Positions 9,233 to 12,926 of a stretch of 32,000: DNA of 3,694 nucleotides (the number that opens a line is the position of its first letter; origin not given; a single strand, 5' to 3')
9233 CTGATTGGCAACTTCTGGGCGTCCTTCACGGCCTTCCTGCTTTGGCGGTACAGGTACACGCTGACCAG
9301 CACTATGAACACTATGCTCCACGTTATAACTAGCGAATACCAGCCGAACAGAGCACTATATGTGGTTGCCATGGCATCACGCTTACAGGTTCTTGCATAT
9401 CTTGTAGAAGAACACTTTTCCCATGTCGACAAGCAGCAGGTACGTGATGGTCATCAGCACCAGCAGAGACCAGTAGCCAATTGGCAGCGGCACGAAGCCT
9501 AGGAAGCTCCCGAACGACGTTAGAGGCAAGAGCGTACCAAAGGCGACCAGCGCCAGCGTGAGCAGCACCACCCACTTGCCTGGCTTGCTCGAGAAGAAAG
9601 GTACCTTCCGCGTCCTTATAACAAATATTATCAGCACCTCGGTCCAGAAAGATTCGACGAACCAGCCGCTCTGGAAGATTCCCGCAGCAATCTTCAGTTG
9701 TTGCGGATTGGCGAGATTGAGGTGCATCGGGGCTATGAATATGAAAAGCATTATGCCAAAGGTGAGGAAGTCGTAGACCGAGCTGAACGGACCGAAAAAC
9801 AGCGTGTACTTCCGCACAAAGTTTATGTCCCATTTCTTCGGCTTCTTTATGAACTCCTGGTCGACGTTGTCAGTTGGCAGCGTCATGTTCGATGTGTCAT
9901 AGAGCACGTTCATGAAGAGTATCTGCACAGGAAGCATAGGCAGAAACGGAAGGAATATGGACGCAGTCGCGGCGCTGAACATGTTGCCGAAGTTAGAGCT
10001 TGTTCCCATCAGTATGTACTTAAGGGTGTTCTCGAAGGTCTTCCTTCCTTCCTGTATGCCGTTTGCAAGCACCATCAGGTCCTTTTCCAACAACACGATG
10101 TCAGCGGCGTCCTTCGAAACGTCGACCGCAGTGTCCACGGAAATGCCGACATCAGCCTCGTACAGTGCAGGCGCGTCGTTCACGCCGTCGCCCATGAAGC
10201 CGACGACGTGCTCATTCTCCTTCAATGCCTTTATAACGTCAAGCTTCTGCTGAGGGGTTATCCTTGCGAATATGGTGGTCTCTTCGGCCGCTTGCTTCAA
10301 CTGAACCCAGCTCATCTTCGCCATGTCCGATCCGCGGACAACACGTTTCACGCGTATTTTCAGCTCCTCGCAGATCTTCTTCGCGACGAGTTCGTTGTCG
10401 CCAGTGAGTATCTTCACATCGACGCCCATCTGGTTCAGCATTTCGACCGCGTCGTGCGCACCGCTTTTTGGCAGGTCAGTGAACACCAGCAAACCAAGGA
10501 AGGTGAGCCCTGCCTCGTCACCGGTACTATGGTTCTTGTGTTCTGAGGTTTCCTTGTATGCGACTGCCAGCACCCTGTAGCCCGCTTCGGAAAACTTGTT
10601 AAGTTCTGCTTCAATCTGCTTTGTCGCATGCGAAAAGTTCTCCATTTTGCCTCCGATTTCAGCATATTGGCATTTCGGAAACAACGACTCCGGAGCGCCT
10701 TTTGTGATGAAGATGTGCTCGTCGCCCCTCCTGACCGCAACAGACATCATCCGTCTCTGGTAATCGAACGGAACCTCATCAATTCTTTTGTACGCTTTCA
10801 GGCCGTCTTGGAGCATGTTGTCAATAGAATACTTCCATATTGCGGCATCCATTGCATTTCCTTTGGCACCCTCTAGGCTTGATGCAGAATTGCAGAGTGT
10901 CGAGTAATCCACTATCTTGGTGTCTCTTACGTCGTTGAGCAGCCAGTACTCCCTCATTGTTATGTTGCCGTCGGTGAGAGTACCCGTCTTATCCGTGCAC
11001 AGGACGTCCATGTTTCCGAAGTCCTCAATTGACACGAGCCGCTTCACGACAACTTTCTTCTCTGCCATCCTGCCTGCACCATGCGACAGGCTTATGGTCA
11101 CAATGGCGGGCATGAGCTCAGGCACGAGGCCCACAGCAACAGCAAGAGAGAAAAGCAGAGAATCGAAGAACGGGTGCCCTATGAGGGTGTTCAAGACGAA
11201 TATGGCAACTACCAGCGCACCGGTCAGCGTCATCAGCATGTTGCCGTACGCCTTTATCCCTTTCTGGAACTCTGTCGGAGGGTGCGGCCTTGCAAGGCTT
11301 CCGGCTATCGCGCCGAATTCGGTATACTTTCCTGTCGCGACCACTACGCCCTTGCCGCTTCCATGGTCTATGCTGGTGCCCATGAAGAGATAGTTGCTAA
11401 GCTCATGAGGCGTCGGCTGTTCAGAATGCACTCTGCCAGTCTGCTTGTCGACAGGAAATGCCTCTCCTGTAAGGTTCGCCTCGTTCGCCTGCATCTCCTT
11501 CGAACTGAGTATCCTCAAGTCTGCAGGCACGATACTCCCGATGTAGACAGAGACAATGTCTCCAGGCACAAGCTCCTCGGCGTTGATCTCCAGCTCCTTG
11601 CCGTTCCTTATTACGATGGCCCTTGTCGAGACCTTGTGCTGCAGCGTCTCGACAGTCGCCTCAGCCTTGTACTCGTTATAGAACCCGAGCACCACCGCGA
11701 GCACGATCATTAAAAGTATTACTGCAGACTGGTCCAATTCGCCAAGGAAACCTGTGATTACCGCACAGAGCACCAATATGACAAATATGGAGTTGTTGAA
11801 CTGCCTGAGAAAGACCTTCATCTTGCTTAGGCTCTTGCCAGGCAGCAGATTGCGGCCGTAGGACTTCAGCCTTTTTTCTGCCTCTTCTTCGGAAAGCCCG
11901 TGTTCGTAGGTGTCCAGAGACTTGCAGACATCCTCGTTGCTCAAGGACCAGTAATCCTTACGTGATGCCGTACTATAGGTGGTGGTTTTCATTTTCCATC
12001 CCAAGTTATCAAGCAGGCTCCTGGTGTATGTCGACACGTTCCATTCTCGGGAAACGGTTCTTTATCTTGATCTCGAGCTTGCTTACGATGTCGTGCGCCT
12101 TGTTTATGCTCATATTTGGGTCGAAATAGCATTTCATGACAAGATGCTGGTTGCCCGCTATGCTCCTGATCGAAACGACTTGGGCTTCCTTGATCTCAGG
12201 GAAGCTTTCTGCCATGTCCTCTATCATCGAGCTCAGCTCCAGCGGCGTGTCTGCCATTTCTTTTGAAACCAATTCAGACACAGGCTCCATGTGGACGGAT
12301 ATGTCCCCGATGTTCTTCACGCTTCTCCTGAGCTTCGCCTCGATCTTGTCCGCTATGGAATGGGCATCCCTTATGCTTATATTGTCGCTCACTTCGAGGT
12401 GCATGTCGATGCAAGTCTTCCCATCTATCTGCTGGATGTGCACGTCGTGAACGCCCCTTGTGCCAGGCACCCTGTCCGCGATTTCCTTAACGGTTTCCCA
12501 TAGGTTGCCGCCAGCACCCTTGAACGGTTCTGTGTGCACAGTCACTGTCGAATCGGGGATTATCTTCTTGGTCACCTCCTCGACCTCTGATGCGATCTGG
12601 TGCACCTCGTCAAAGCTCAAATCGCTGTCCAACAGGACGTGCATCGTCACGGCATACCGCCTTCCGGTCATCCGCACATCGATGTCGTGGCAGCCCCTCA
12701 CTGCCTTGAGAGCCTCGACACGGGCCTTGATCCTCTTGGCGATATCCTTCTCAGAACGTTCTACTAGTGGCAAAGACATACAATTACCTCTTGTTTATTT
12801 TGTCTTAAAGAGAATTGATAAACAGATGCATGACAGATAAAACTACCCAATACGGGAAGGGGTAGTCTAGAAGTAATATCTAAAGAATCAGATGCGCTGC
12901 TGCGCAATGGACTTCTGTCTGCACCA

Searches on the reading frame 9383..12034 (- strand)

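Call 10: search_protein_families(library=pfam, proteins=[window:9383-12034:-])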
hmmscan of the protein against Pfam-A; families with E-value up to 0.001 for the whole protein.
window:9383-12034:- (883 aa): 5 families
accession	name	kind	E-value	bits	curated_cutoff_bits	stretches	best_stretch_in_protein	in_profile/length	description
PF00122.25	E1-E2_ATPase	-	1.3e-44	152.3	28.1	1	136-326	4-181/181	E1-E2 ATPase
PF00689.26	Cation_ATPase_C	-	2.7e-19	70.1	27.3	1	697-875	1-175/175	Cation transporting ATPase, C-terminus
PF00690.31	Cation_ATPase_N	-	5.7e-16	58.4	20.4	1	28-93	1-68/69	Cation transporter/ATPase, N-terminus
PF00702.32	Hydrolase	-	1.9e-14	55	26.4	1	342-627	1-190/191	haloacid dehalogenase-like hydrolase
PF13246.12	Cation_ATPase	-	8.9e-11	42.1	21.7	1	386-457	8-90/91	Cation transport ATPase (P-type)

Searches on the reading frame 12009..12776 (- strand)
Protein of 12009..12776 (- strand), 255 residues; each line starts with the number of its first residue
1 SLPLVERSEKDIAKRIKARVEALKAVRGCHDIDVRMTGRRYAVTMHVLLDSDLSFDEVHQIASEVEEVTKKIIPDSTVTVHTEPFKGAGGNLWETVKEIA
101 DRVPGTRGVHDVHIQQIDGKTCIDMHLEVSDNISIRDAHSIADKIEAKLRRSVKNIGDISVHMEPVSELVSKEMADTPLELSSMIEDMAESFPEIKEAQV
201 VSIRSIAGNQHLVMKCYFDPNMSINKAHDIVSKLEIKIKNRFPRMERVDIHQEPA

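Call 10: search_protein_families(library=pfam, proteins=[window:12009-12776:-])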
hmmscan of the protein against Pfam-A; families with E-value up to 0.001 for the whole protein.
window:12009-12776:- (255 aa): 1 family
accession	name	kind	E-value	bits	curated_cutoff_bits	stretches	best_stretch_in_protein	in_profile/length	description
PF16916.11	ZT_dimer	-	8.9e-52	173.5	26.7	3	94-165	7-77/78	Dimerisation domain of Zinc Transporter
